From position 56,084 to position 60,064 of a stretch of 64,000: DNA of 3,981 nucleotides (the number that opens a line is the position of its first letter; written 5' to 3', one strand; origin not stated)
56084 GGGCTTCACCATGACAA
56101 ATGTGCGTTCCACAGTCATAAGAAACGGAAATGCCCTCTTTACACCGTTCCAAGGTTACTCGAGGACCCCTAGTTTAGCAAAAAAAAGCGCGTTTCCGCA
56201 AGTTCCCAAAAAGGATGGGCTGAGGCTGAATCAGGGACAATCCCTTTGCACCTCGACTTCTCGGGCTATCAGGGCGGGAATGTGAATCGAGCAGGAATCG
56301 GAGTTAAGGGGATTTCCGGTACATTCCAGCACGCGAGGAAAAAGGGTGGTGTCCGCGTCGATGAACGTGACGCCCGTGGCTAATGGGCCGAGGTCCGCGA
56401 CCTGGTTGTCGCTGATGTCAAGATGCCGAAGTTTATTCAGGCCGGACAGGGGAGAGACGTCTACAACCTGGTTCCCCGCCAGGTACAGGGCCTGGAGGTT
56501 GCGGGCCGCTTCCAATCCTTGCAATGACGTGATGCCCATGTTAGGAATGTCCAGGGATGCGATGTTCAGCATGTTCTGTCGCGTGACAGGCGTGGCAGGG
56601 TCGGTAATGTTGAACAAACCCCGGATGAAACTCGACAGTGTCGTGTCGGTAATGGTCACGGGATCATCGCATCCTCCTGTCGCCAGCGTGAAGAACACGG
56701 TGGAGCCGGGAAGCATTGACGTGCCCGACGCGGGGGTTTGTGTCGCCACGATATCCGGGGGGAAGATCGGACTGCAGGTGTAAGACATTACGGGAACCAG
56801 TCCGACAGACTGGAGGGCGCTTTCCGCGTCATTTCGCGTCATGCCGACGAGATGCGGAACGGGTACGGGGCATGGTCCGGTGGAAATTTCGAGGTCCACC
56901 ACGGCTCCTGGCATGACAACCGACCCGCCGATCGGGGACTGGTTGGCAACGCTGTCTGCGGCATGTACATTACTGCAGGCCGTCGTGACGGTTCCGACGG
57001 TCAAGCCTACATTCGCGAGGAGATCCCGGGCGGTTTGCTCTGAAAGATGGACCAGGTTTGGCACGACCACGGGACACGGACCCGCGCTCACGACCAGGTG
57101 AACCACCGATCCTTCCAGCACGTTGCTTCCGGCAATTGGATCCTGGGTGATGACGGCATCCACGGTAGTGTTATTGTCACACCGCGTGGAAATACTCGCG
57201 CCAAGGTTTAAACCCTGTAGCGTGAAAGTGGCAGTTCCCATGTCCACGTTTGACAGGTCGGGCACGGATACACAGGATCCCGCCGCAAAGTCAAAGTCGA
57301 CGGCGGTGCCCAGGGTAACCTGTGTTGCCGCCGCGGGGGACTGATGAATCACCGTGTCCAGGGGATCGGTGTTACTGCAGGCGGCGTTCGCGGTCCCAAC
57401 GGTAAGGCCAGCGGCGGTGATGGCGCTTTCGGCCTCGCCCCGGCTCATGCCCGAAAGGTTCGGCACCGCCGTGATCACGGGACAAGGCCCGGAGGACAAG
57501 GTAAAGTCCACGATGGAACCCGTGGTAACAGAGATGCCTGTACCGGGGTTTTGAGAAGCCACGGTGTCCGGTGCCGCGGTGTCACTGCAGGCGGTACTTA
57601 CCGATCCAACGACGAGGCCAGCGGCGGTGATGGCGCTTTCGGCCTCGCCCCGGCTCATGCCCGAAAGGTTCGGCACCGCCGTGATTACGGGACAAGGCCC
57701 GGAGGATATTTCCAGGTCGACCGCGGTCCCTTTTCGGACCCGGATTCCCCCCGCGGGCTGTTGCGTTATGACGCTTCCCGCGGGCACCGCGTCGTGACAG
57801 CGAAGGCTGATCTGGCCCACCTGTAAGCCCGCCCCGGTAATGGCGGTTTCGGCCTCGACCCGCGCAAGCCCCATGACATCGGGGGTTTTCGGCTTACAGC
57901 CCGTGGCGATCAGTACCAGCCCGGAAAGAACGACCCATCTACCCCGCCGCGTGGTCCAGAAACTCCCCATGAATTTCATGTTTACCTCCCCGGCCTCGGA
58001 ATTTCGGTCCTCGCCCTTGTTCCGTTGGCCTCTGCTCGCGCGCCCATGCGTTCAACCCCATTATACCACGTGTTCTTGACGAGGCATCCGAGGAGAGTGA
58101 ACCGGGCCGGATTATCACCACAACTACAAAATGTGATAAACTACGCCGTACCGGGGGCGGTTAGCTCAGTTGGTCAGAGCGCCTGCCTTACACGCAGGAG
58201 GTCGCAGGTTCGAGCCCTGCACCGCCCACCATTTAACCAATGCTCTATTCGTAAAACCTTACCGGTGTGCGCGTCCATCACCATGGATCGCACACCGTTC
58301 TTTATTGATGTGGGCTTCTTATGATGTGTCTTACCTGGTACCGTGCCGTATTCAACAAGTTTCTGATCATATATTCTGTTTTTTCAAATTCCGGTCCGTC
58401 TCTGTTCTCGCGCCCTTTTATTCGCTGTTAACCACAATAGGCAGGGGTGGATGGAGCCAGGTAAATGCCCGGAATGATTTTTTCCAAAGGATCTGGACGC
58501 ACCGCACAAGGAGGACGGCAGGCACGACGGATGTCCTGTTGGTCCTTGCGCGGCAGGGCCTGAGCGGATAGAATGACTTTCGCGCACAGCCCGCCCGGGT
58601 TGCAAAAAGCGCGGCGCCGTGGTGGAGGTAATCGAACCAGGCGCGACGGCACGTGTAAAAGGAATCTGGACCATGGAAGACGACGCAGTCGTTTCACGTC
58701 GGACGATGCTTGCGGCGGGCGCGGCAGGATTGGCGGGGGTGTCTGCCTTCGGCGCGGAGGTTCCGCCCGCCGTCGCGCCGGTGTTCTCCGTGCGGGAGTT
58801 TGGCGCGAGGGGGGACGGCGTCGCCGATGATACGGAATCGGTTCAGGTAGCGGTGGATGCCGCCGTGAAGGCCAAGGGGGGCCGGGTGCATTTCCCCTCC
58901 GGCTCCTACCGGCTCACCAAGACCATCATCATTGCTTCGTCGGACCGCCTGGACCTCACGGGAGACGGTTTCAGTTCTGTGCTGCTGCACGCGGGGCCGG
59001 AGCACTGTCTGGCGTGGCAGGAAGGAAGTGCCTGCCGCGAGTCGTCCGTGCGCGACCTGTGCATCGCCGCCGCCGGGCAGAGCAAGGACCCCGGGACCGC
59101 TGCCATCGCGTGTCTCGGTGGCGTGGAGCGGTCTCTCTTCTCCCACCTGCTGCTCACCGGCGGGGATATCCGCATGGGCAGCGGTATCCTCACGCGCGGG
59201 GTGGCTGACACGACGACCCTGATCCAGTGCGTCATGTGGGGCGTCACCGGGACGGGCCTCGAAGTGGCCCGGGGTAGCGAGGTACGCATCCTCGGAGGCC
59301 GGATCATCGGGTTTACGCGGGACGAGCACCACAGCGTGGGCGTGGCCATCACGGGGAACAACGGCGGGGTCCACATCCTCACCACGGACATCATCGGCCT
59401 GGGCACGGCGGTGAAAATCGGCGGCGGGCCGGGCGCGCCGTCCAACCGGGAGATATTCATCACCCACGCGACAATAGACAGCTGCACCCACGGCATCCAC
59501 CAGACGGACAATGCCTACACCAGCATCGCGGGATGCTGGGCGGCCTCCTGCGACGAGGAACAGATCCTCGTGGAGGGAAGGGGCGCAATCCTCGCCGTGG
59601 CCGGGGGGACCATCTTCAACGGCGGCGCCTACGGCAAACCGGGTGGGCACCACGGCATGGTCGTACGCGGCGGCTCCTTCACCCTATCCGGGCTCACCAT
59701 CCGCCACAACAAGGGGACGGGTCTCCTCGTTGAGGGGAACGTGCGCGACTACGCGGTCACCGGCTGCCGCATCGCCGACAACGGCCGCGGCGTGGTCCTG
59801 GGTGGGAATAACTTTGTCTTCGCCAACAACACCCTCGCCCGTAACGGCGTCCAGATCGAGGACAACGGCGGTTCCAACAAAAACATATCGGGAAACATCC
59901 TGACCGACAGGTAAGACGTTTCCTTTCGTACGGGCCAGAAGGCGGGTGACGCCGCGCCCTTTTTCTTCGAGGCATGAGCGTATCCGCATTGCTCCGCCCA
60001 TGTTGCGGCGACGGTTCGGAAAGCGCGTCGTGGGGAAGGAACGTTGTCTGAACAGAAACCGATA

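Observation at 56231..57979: Orphan lipoprotein with ~6 PASTA domains fused to a leucine-rich-repeat module, with one very recent in-gene duplication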

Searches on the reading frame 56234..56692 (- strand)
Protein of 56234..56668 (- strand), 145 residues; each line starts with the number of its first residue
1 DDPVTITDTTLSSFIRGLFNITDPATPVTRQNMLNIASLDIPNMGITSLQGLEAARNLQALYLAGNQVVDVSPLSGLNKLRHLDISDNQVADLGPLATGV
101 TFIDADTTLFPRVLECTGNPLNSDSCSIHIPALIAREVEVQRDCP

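Call 31: find_homologous_proteins(query=window:56234-56668:-)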
Query seq(145 aa) (145 aa): 1 proteins with E <= 0.001 among 40 candidates.
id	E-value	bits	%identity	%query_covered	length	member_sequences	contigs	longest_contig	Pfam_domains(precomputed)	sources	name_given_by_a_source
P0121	4.4e-7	48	32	71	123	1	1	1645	PF12799.14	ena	-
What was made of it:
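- Tried and rejected: It returned a single hit (call 31).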

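Call 39: search_protein_representatives(alignment_id=A4)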
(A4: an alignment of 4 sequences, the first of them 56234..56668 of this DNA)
Query: 4 sequences, 147 profile positions. Proteins with E-value up to 0.001 (for the whole library): 55653; up to 1e-10: 24400; up to 1e-30: 3605. The best 150 are listed.
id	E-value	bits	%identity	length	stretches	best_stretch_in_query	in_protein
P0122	1.5e-293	975.5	-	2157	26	1-141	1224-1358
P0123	7.8e-280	931.0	-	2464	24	4-141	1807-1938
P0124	5.5e-208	698.0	-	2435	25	4-98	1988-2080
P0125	2.4e-191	644.0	-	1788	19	35-140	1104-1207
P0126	4.8e-191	643.0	-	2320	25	3-97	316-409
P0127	5.8e-187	629.8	-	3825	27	57-143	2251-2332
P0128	7.2e-182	613.2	-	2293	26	2-97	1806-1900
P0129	1.3e-174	589.7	-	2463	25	4-99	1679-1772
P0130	7.4e-172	580.8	-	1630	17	22-141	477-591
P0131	2.1e-170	576.1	-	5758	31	4-97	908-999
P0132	9.4e-162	548.0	-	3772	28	4-98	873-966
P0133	6.8e-161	545.2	-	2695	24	2-96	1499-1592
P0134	1.4e-158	537.7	-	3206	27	4-97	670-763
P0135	1.6e-157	534.2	-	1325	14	27-140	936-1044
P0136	7.8e-153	519.1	-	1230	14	5-98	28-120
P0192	4.1e-101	351.3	-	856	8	1-141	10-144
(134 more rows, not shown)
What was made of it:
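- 56234..56668 (-): C-terminal LRR cassette (residues 438-582): N-cap helix, four LRR strands of 22-residue type, C-cap helix. 55,653 homologues (call 39).
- Tried and rejected: The exhaustive HMM search then gave 55,653 hits (call 39).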

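Call 47: search_protein_families(library=pfam, proteins=[P0122, P0192, P0135], max_evalue=0.001)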
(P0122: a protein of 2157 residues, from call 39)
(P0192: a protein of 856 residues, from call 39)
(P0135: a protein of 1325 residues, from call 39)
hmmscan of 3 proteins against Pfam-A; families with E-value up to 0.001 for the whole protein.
P0122 (2157 aa): 11 families
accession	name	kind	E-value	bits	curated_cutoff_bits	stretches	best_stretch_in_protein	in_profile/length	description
PF12799.13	LRR_4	-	9.8e-183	588.5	27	28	78-119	1-43/44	Leucine Rich repeats (2 copies)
PF13855.12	LRR_8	-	1.6e-81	268.4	27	11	145-200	2-61/61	Leucine rich repeat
PF23952.1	LRR_EndoS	-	1.8e-53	180.2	27.9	0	2037-2145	1-97/116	Endo-beta-N-acetylglucosaminidase EndoS LRR domain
PF14760.11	Rnk_N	-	4.1e-16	59.6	23.7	0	1248-1263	3-18/41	Rnk N-terminus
PF14580.12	LRR_9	-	1.4e-14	54.5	30.5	0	130-202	50-127/175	Leucine-rich repeat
PF00560.39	LRR_1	-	3.5e-10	38.4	20.6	0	350-366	1-17/23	Leucine Rich Repeat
PF23211.1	LRR_LRWD1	-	2.9e-09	37.3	28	0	1773-1854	22-102/190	Leucine-rich repeat and WD repeat-containing protein 1, LRR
PF17418.7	SdpA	-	1.2e-07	32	25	0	1387-1422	32-67/141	Sporulation delaying protein SdpA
PF22147.1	AcrIC5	-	1.9e-06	28.3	27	0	562-590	4-32/53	Anti-CRISPR protein AcrIC5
PF20666.3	ZW10_C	-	3e-05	24.4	25.8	0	567-626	11-70/131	Centromere/kinetochore protein zw10, C-terminal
PF22882.2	GT-D-like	-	0.00026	20.8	27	0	1226-1272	55-101/210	GT-D fold-like domain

P0192 (856 aa): 7 families
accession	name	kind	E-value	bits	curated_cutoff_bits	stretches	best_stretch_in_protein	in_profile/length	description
PF12799.13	LRR_4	-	2.5e-60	199.6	27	7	64-104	1-42/44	Leucine Rich repeats (2 copies)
PF13855.12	LRR_8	-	1.4e-26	92.5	27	4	539-591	5-61/61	Leucine rich repeat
PF23952.1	LRR_EndoS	-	1.3e-17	64.5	27.9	1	442-567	1-116/116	Endo-beta-N-acetylglucosaminidase EndoS LRR domain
PF00560.39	LRR_1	-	8e-09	34.4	20.6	0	492-508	1-17/23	Leucine Rich Repeat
PF23211.1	LRR_LRWD1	-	9.1e-07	29.2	28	0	537-617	23-102/190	Leucine-rich repeat and WD repeat-containing protein 1, LRR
PF14580.12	LRR_9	-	0.0002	21.4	30.5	0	496-570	47-126/175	Leucine-rich repeat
PF14493.12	HTH_40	-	0.00038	21.1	27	0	413-479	22-80/89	Helix-turn-helix domain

P0135 (1325 aa): 9 families
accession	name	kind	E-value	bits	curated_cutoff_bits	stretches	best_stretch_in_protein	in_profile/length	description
PF12799.13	LRR_4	-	1.3e-110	359.3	27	15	1130-1171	1-43/44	Leucine Rich repeats (2 copies)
PF13855.12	LRR_8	-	3.2e-36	123.3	27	5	1220-1273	3-60/61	Leucine rich repeat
PF23952.1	LRR_EndoS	-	2.6e-30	105.4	27.9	1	460-530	1-67/116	Endo-beta-N-acetylglucosaminidase EndoS LRR domain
PF23598.1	LRR_14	-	2e-18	66.7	40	2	1106-1229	24-150/353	Leucine-rich repeat region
PF14580.12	LRR_9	-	4.7e-16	59.3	30.5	1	676-775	22-127/175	Leucine-rich repeat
PF23211.1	LRR_LRWD1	-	8.9e-13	48.8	28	0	1144-1212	34-102/190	Leucine-rich repeat and WD repeat-containing protein 1, LRR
PF13516.12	LRR_6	-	1.1e-09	38.1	23.4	0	805-819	3-17/24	Leucine Rich repeat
PF00560.39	LRR_1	-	3.6e-07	29.5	20.6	0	806-823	1-18/23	Leucine Rich Repeat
PF25019.1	LRR_R13L1-DRL21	-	1e-06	29.1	27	0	749-813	60-125/127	R13L1/DRL21 LRRs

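Call 51: predict_structure(alignment_id=A5)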
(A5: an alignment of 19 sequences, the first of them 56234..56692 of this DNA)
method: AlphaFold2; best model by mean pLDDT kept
length: 153 residues; sequences in the alignment: 19
mean_pLDDT: 92.3   pTM: 0.86
mean pLDDT of the five models: 92.3, 92.2, 92.2, 92.0, 91.2
residues with pLDDT >= 90: 128; 70-90: 14; 50-70: 6; < 50: 5
segments of 3 or more residues with pLDDT < 50: 1-5
pLDDT, mean of each block of 10 residues (from residue 1): 57 97 97 94 97 98 96 98 95 98 93 78 97 97 95 79
secondary structure, 60 per line:
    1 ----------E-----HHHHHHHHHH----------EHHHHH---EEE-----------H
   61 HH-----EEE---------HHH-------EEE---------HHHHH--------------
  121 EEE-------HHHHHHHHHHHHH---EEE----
elements in order: H17-26 H38-42 E46-48 E68-70 E90-92 H102-106 E121-123 H131-143 E147-149
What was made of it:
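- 56234..56668 (-): AF2 pLDDT 92, pTM 0.86 (call 51).
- On Class 1 internalins (NCBIfam NF033189 and related): The model has only four LRR strands and ends in a C-cap helix (call 51).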

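Call 54: fold_search(model_id=the predicted structure, library=pdb)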
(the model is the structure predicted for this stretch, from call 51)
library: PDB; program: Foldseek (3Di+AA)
matches with E <= 10: 753; with E <= 0.001: 87
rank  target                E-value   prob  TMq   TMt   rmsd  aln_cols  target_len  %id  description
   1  9qr4_C                1.7e-08  1.00  0.70  0.32   2.6       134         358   23  InlB392_T336Y: T336Y variant of Listeria monocytogenes InlB (internalin B) residues 36-392 (released 2025-12-03)
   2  4fmz_A                1.9e-08  1.00  0.53  0.27   8.9       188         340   21  Crystal structure of an internalin (inlF) from Listeria monocytogenes str. 4b F2365 at 1.91 A resolution (released 2012-07-25)
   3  9qr4_A                3.1e-08  1.00  0.71  0.32   3.2       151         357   21  InlB392_T336Y: T336Y variant of Listeria monocytogenes InlB (internalin B) residues 36-392 (released 2025-12-03)
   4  4fmz_B                4.6e-08  1.00  0.53  0.26   8.1       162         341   24  Crystal structure of an internalin (inlF) from Listeria monocytogenes str. 4b F2365 at 1.91 A resolution (released 2012-07-25)
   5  4aw4_B                5.2e-08  1.00  0.68  0.35   2.1       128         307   23  Engineered variant of Listeria monocytogenes InlB internalin domain with an additional leucine rich repeat inserted (released 2012-08-15)
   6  9qr5                  5.2e-08  1.00  0.68  0.31   3.2       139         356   22  InlB392_V333E: V333E variant of Listeria monocytogenes InlB (internalin B) residues 36-392 (released 2025-11-26)
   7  7pv9_A                5.5e-08  1.00  0.72  0.33   2.6       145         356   22  Listeria monocytogene InlB (internalin B) residues 36-392 (internalin domain and B-repeat) (released 2022-01-26)
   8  2wqu_C                7.5e-08  1.00  0.43  0.26   8.8       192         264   18  Internalin domain of Listeria monocytogenes InlB: triclinic crystal form (released 2009-11-10)
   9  2wqx_A                9.0e-08  1.00  0.73  0.41   2.5       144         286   22  InlB321_4R: S199R, D200R, G206R, A227R, C242A mutant of the Listeria monocytogenes InlB internalin domain (released 2009-11-10)
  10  2omv_A                1.1e-07  1.00  0.67  0.25   5.6       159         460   26  Crystal structure of InlA S192N Y369S/hEC1 complex (released 2007-06-05)
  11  7nms                  1.2e-07  1.00  0.72  0.32   3.1       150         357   21  InlB392_T332E: T332E variant of Listeria monocytogenes InlB (internalin B) residues 36-392 (released 2022-01-26)
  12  2wqu_B                1.3e-07  1.00  0.72  0.41   3.1       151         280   21  Internalin domain of Listeria monocytogenes InlB: triclinic crystal form (released 2009-11-10)
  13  4r58_A                1.5e-07  1.00  0.67  0.48   5.0       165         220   21  Crystal structure of computational designed leucine rich repeats DLRR_A in space group P21 (released 2015-01-14)
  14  1oto                  1.6e-07  1.00  0.42  0.31   9.7       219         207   17  Calcium-binding mutant of the internalin B LRR domain (released 2004-03-30)
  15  2wqu_A                1.7e-07  1.00  0.75  0.42   2.5       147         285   21  Internalin domain of Listeria monocytogenes InlB: triclinic crystal form (released 2009-11-10)
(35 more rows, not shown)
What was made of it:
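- Closest known: Listeria internalins. Same: Foldseek gives TMq 0.70-0.75 at about 2.5 Å rmsd (call 54).
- The C-terminal model has pLDDT 92 and pTM 0.86, and best matches InlB, InlF and InlA (calls 51, 54).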

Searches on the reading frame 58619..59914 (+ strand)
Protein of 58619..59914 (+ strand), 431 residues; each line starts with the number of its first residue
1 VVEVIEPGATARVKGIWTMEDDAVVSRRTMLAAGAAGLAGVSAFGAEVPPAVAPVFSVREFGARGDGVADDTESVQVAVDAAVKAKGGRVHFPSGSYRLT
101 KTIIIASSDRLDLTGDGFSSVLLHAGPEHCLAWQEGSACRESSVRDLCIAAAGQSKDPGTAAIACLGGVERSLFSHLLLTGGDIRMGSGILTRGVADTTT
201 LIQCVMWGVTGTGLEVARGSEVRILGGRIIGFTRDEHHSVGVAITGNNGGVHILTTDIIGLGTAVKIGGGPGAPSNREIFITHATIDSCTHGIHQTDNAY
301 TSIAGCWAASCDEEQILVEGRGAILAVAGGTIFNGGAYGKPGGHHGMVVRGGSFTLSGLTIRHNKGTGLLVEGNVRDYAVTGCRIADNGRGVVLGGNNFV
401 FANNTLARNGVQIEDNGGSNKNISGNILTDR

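Call 23: search_protein_families(library=pfam, proteins=[window:58619-59914:+], max_evalue=0.01)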
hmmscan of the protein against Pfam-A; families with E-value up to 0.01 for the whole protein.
window:58619-59914:+ (431 aa): 2 families
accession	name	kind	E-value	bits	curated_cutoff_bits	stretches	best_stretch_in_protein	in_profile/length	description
PF12708.12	Pect-lyase_RHGA_epim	-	3.2e-14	53.7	27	1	56-120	2-65/213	Rhamnogalacturonase A/epimerase, pectate lyase-like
PF13229.12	Beta_helix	-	2.4e-10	40.7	25.9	1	277-426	9-156/158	Right handed beta helix region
